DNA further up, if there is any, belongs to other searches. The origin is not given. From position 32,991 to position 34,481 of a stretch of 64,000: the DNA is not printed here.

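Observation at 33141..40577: LOV blue-light histidine kinase and OmpR-type regulator immediately upstream of a giant glycine-rich surface protein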

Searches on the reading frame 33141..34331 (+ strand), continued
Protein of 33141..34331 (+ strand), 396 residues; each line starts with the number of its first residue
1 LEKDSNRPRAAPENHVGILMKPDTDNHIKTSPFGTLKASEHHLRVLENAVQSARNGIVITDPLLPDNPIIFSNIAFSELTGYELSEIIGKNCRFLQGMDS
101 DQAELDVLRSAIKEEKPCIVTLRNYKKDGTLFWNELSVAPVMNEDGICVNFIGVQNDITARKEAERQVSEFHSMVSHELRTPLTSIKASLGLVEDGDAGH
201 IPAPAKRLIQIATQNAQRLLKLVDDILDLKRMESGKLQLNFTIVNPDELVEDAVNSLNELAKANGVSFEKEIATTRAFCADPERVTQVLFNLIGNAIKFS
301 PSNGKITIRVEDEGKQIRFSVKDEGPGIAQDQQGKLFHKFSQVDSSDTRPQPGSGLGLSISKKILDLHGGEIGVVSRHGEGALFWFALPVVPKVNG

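Call 35: search_solved_structures(query=window:33198-34331:+, max_evalue=1e-15, show_alignments=2)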
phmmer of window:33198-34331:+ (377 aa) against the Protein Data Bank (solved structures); distinct sequences matched with E-value up to 1e-15: 141 (the best 60 are shown).
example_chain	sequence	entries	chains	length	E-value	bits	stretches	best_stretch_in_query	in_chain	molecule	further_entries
4gcz_A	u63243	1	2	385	3.9e-51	177.6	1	23-372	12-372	Blue-light photoreceptor, Sensor protein fixL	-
8a3u_A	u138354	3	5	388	2.1e-43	152.1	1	23-372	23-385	Putative Sensory box protein,Sensor protein FixL | Putative Sensory box protein,Putative Sensory box protein,Sensor protein FixL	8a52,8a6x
8a7f_A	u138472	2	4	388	7.6e-43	150.3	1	23-372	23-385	Putative Sensory box protein,Sensor protein FixL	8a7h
2mwg_A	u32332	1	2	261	1.8e-40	142.5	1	23-171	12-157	Blue-light photoreceptor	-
4u7n_A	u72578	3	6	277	7.1e-40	140.6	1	137-373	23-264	Histidine protein kinase sensor protein | Histidine kinase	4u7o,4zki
5c93_A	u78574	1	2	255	1.2e-39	139.8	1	138-373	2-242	Histidine kinase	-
7z8n_A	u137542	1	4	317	1.3e-39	139.8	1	134-371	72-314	Histidine kinase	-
5uht_A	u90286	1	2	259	1.1e-38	136.6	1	138-370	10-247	Sensor histidine kinase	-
3dge_A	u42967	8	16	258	1.2e-38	136.5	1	138-370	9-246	Sensor protein | Histidine kinase | Sensor histidine kinase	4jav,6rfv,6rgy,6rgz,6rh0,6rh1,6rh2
2c2a_A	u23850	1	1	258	1.3e-38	136.4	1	139-370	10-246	SENSOR HISTIDINE KINASE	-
2pr5_A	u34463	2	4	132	2.7e-38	135.4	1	32-151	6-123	Blue-light photoreceptor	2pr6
4i5s_A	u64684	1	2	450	5.4e-38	134.4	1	98-371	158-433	Putative histidine kinase CovS; VicK-like protein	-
6azr_A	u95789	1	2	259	5.7e-38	134.3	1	138-370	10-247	Sensor histidine kinase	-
4jas_A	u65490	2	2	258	8.6e-38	133.7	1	138-370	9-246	Histidine kinase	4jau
8c05_A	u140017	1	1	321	2.2e-37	132.4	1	26-172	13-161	Sensor domain-containing diguanylate cyclase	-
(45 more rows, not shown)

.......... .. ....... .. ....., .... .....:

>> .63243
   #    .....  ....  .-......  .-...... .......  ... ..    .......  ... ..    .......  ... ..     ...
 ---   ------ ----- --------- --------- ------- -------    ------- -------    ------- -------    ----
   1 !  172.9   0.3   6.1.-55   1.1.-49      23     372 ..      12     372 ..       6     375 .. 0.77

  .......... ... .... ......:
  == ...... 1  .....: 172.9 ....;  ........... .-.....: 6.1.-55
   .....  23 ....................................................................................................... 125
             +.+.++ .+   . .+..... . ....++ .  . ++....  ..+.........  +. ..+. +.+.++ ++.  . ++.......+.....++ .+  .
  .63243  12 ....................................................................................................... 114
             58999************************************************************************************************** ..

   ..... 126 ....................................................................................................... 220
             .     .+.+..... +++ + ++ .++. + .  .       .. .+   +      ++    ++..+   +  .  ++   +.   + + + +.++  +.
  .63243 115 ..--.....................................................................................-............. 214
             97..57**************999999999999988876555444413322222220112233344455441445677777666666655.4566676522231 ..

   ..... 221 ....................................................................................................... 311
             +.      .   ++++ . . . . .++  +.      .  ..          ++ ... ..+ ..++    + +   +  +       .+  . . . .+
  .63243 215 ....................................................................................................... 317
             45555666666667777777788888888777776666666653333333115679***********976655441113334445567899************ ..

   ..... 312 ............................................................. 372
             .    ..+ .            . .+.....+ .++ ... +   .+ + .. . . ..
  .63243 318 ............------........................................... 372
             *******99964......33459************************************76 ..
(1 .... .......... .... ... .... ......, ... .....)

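Call 36: search_protein_families(library=ncbifam, proteins=[window:33198-34331:+], max_evalue=0.001)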
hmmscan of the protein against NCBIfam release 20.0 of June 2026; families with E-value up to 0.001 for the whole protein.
window:33198-34331:+ (377 aa): 92 families (the best 25 are shown)
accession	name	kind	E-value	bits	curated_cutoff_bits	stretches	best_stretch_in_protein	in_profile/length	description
NF033092.0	HK_WalK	equivalog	6.8e-66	223.1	725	1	19-371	252-594/594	cell wall metabolism sensor histidine kinase WalK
NF046044.1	PnpS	equivalog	2.4e-62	211.2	400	1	21-370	51-390/390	two-component system histidine kinase PnpS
NF047874.1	MASE3_PAS_HK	subfamily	3e-60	204.7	560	1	24-371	264-625/655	MASE3 domain-containing sensor histidine kinase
TIGR02966.1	phoR_proteo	equivalog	5.7e-57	193.2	334.2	1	23-368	4-332/333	phosphate regulon sensor histidine kinase PhoR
TIGR02956.1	TMAO_torS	equivalog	5.7e-51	173.7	676.5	1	142-371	454-682/967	TMAO reductase system sensor histidine kinase/response regulator TorS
NF052652.1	YtvA_fam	equivalog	5.3e-50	170.2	250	1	27-172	2-146/243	YtvA family blue-light photoreceptor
NF010076.0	PRK13557.1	subfamily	5.9e-47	160.3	631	1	15-372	20-395/540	histidine kinase famiy protein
NF047465.1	hybrid_HK_LvrA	exception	9.7e-46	156.2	1200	1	145-372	198-423/819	hybrid histidine kinase/response regulator LvrA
NF040691.1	MtrAB_MtrB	equivalog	2.4e-45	155.5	450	1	135-372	257-493/507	MtrAB system histidine kinase MtrB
NF008302.0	PRK11091.1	equivalog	1.1e-44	152.9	838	1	54-371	181-505/779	aerobic respiration two-component sensor histidine kinase ArcB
NF041735.1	hist_kin_RppB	equivalog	1.2e-44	152.9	400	1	146-370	213-438/438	two-component system sensor histidine kinase RppB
NF011874.0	PRK15347.1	equivalog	1e-43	149.6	852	1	141-371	387-614/921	two component system sensor kinase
NF033093.1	HK_VicK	exception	2.4e-43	148.4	680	1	101-370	161-434/448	cell wall metabolism sensor histidine kinase VicK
NF008468.0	PRK11360.1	equivalog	4.3e-43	147.6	646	1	28-374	271-611/616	two-component system sensor histidine kinase AtoS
NF008318.0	PRK11107.1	equivalog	4.9e-43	147.3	890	1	143-371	287-518/920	two-component sensor histidine kinase BarA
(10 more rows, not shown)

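Call 61: search_protein_families(library=pfam, proteins=[L023:11913-12938:+, L023:13011-13724:+, L023:14372-15268:+, L023:15284-16765:+, L023:16787-18310:+, L023:8488-9708:-], max_evalue=0.001)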
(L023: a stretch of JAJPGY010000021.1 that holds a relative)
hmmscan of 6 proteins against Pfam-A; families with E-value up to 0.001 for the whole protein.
L023:11913-12938:+ (341 aa): 1 family
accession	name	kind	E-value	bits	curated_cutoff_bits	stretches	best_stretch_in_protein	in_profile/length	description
PF00762.24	Ferrochelatase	-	5.6e-88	295.4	27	1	5-305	2-316/317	Ferrochelatase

L023:13011-13724:+ (237 aa): 1 family
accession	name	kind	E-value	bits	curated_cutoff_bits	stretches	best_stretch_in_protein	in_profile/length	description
PF04832.17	SOUL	-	3.7e-41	141.5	27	1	39-228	2-172/173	SOUL heme-binding protein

L023:14372-15268:+ (298 aa): 2 families
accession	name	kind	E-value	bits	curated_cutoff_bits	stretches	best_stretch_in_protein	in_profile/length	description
PF08338.16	DUF1731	-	4.2e-17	62.1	27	1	248-294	2-47/47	Domain of unknown function (DUF1731)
PF01370.27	Epimerase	-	1.4e-14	54.5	20.9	1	3-214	1-230/240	NAD dependent epimerase/dehydratase family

L023:15284-16765:+ (493 aa): 2 families
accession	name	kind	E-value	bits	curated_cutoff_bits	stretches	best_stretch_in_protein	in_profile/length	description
PF03441.19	FAD_binding_7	-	1.1e-92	309.5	27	1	277-476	1-202/203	FAD binding domain of DNA photolyase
PF00875.24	DNA_photolyase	-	9.1e-46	156.2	26.6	1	7-168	1-162/164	DNA photolyase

L023:16787-18310:+ (507 aa): 8 families
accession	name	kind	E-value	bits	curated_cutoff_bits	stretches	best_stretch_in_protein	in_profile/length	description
PF11066.14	DUF2867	-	3.6e-32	112.1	27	1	339-484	1-142/142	Protein of unknown function (DUF2867)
PF13460.12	NAD_binding_10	-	7.5e-16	59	27.2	1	17-160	1-146/184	NAD(P)H-binding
PF05368.20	NmrA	-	1.4e-15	58.1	27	1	10-158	2-151/298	NmrA-like family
PF01370.27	Epimerase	-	2.1e-11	44.1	20.9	1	13-122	1-114/240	NAD dependent epimerase/dehydratase family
PF01073.25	3Beta_HSD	-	7.9e-06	25.5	22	1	14-121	1-114/280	3-beta hydroxysteroid dehydrogenase/isomerase family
PF00106.31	adh_short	-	0.00013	21.9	26.6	1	13-82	3-75/195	short chain dehydrogenase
PF03435.24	Sacchrp_dh_NADP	-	0.0002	22.1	25.1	0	13-78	1-69/129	Saccharopine dehydrogenase NADP binding domain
PF16363.11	GDP_Man_Dehyd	-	0.00048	20.1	27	1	14-77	1-73/332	GDP-mannose 4,6 dehydratase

L023:8488-9708:- (406 aa): 3 families
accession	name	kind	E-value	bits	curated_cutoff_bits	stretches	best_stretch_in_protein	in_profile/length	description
PF05662.19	YadA_stalk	-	3.6e-10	40.5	28.4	1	242-268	1-27/43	Coiled stalk of trimeric autotransporter adhesin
PF03895.21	YadA_anchor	-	6.1e-08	33.1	22.7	1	346-406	5-60/60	YadA-like membrane anchor domain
PF05658.19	YadA_head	-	2.2e-06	28.3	25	1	182-208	3-27/27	YadA head domain repeat (2 copies)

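Call 65: search_protein_families(library=pfam, proteins=[L005:7439-8437:+, L009:11140-12117:+, L007:11548-12843:+, L007:12892-13470:+, L009:13228-14466:+, L004:7895-8872:+, L004:9500-9916:+, L084:16853-18916:+, L001:17647-18189:+], max_evalue=0.001)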
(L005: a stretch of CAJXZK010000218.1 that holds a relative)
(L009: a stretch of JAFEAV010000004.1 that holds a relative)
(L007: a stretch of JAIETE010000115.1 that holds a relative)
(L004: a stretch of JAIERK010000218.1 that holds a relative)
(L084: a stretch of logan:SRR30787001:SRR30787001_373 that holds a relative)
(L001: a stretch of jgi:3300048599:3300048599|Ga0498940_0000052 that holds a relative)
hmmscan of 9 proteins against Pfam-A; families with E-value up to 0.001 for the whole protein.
L005:7439-8437:+ (332 aa): 3 families
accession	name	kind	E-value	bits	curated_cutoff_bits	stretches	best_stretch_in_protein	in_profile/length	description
PF04542.20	Sigma70_r2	-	4.7e-22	78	24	1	99-168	1-70/71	Sigma-70 region 2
PF04539.22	Sigma70_r3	-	2e-12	47.5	25.3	1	179-254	2-77/78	Sigma-70 region 3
PF00140.25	Sigma70_r1_2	-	6.1e-08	32.9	22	1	65-94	5-34/34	Sigma-70 factor, region 1.2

L009:11140-12117:+ (325 aa): 3 families
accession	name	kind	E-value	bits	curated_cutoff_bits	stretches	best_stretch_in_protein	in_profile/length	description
PF04542.20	Sigma70_r2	-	2e-22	79.2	24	1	91-160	1-70/71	Sigma-70 region 2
PF04539.22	Sigma70_r3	-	8.2e-12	45.5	25.3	1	171-244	2-75/78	Sigma-70 region 3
PF00140.25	Sigma70_r1_2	-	1.4e-06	28.6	22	1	57-85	5-33/34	Sigma-70 factor, region 1.2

L007:11548-12843:+ (431 aa): 11 families
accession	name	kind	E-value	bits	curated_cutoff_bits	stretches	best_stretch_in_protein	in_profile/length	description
PF01593.30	Amino_oxidase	-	1.5e-55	189.7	19.8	1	21-419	1-443/443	Flavin containing amine oxidoreductase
PF13450.12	NAD_binding_8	-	1.7e-17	63.9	21.9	1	16-79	1-66/68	NAD(P)-binding Rossmann-like domain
PF01266.30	DAO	-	4.1e-10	40.2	27.9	1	14-47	2-35/353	FAD dependent oxidoreductase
PF07992.20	Pyr_redox_2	-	8.9e-08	32.3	26.1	1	9-50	140-180/291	Pyridine nucleotide-disulphide oxidoreductase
PF13738.12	Pyr_redox_3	-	1.2e-05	25.2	30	1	15-43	1-30/305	Pyridine nucleotide-disulphide oxidoreductase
PF03486.20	HI0933_like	-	4e-05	23.6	50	0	13-50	2-39/244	HI0933-like protein Rossmann domain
PF01494.25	FAD_binding_3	-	7.8e-05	22.5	22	1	12-55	2-45/349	FAD binding domain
PF00890.30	FAD_binding_2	-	7.9e-05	22.5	20.4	1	14-48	2-36/414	FAD binding domain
PF00070.33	Pyr_redox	-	0.00022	22.1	22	1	13-47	1-35/82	Pyridine nucleotide-disulphide oxidoreductase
PF01946.23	Thi4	-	0.00022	21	26.2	1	14-48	20-55/235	Thi4 family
PF00743.25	FMO-like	-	0.00044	19.3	22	0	15-51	5-41/532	Flavin-binding monooxygenase-like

L007:12892-13470:+ (192 aa): 2 families
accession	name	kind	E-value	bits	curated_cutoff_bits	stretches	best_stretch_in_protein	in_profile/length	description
PF00578.27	AhpC-TSA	-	5.5e-41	139.8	26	1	43-166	1-123/124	AhpC/TSA family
PF08534.16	Redoxin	-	9.6e-26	90.8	26.6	1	42-177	1-140/148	Redoxin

L009:13228-14466:+ (412 aa): 1 family
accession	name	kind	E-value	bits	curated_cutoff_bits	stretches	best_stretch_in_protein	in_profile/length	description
PF01139.22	RtcB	-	2.4e-130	436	27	1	36-412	1-426/426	tRNA-splicing ligase RtcB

L004:7895-8872:+ (325 aa): 0 families

L004:9500-9916:+ (138 aa): 0 families

L084:16853-18916:+ (687 aa): 1 family
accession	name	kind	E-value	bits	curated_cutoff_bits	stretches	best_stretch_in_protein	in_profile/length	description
PF14559.12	TPR_19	-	9e-06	26.4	25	0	1-45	13-57/68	Tetratricopeptide repeat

L001:17647-18189:+ (180 aa): 0 families

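Call 79: find_encoding_contigs(protein=P0020, flank=10000, max_places=1)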
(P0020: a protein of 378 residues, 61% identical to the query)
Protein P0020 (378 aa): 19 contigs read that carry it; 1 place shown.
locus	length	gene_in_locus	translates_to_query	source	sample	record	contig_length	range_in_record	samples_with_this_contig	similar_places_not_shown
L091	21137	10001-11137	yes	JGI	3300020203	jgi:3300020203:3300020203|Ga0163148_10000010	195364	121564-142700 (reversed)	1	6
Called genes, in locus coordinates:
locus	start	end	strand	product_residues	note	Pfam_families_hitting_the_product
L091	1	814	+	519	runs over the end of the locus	PF00883:Peptidase_M17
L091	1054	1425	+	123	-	-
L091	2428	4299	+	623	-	PF00004:AAA, PF17862:AAA_lid_3, PF01434:Peptidase_M41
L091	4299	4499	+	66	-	-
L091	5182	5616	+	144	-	-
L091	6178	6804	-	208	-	PF00702:Hydrolase, PF13419:HAD_2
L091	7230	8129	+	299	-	PF01370:Epimerase, PF08338:DUF1731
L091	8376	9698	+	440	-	PF00890:FAD_binding_2 (weak), PF01266:DAO (faint), PF01593:Amino_oxidase, PF03486:HI0933_like (faint), PF07992:Pyr_redox_2 (faint), PF13450:NAD_binding_8, PF13738:Pyr_redox_3 (faint)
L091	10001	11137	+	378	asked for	PF08448:PAS_4, PF00989:PAS, PF13188:PAS_8 (weak), PF13426:PAS_9, PF08447:PAS_3, PF00512:HisKA, PF02518:HATPase_c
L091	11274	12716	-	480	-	PF00648:Peptidase_C2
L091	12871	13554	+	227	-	PF00072:Response_reg, PF00486:Trans_reg_C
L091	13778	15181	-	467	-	PF03631:Virul_fac_BrkB, PF00293:NUDIX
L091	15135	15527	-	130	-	PF03631:Virul_fac_BrkB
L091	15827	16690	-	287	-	-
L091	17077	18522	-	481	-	-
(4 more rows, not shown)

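Call 80: find_encoding_contigs(protein=P0047, flank=10000, max_places=1)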
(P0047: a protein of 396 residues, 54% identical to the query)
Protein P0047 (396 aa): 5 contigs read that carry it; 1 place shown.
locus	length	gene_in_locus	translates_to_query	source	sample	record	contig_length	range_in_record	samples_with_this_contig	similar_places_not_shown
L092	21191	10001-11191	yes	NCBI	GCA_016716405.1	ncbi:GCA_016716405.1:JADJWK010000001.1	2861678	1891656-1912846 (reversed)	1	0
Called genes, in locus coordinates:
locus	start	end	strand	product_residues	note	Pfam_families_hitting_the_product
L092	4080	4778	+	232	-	-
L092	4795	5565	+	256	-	-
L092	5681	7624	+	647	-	PF02922:CBM_48, PF00128:Alpha-amylase, PF02806:Alpha-amylase_C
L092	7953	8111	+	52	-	PF12345:DUF3641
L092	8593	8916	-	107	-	PF01035:DNA_binding_1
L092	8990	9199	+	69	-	PF03459:TOBE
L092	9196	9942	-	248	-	PF00106:adh_short, PF08659:KR, PF23441:SDR (faint), PF13561:adh_short_C2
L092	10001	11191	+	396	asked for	PF00989:PAS, PF13188:PAS_8 (weak), PF08448:PAS_4, PF13426:PAS_9, PF08447:PAS_3, PF00512:HisKA, PF02518:HATPase_c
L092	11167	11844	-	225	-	PF00072:Response_reg, PF00486:Trans_reg_C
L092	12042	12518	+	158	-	PF00255:GSHPx, PF00578:AhpC-TSA (weak)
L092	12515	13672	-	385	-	PF07676:PD40 (faint)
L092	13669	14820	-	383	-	PF00266:Aminotran_5, PF22580:KYNU_C (faint)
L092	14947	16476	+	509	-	PF00171:Aldedh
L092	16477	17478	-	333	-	-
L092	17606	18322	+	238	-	PF01738:DLH, PF00561:Abhydrolase_1 (faint), PF12146:Hydrolase_4 (weak), PF00326:Peptidase_S9 (faint)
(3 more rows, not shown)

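Call 81: find_encoding_contigs(protein=P0086, flank=10000, max_places=1)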
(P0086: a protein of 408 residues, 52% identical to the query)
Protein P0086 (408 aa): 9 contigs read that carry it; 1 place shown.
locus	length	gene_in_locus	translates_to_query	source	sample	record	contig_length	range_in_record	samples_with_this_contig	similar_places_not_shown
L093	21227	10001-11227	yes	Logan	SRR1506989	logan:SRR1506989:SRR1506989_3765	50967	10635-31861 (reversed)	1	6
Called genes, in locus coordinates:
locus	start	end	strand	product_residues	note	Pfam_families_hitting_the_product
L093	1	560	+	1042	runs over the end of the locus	PF11992:TgpA_N, PF01841:Transglut_core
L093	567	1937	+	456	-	PF16952:Gln-synt_N_2, PF00120:Gln-synt_C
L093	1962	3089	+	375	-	PF04909:Amidohydro_2 (weak)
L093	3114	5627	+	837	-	PF13089:PP_kinase_N, PF02503:PP_kinase, PF17941:PP_kinase_C_1, PF13091:PLDc_2 (weak), PF13090:PP_kinase_C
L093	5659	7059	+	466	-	PF00875:DNA_photolyase, PF03441:FAD_binding_7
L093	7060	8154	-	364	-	-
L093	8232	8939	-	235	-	PF00072:Response_reg, PF00486:Trans_reg_C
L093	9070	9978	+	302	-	PF01370:Epimerase, PF16363:GDP_Man_Dehyd (faint), PF08338:DUF1731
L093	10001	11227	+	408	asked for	PF00989:PAS, PF13188:PAS_8 (weak), PF08448:PAS_4, PF13426:PAS_9, PF08447:PAS_3, PF00512:HisKA, PF02518:HATPase_c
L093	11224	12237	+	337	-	PF00140:Sigma70_r1_2, PF04542:Sigma70_r2, PF04539:Sigma70_r3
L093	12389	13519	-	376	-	PF00561:Abhydrolase_1, PF12146:Hydrolase_4, PF12697:Abhydrolase_6, PF00326:Peptidase_S9 (faint)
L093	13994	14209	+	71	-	-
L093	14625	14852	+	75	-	-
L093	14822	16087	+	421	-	PF01139:RtcB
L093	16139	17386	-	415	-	PF00535:Glycos_transf_2, PF10111:Glyco_tranf_2_2 (faint), PF13641:Glyco_tranf_2_3 (weak)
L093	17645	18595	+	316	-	-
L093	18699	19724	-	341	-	PF12146:Hydrolase_4, PF20408:Abhydrolase_11 (faint), PF00561:Abhydrolase_1 (weak), PF12697:Abhydrolase_6 (weak), PF00326:Peptidase_S9 (faint)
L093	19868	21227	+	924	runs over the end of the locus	-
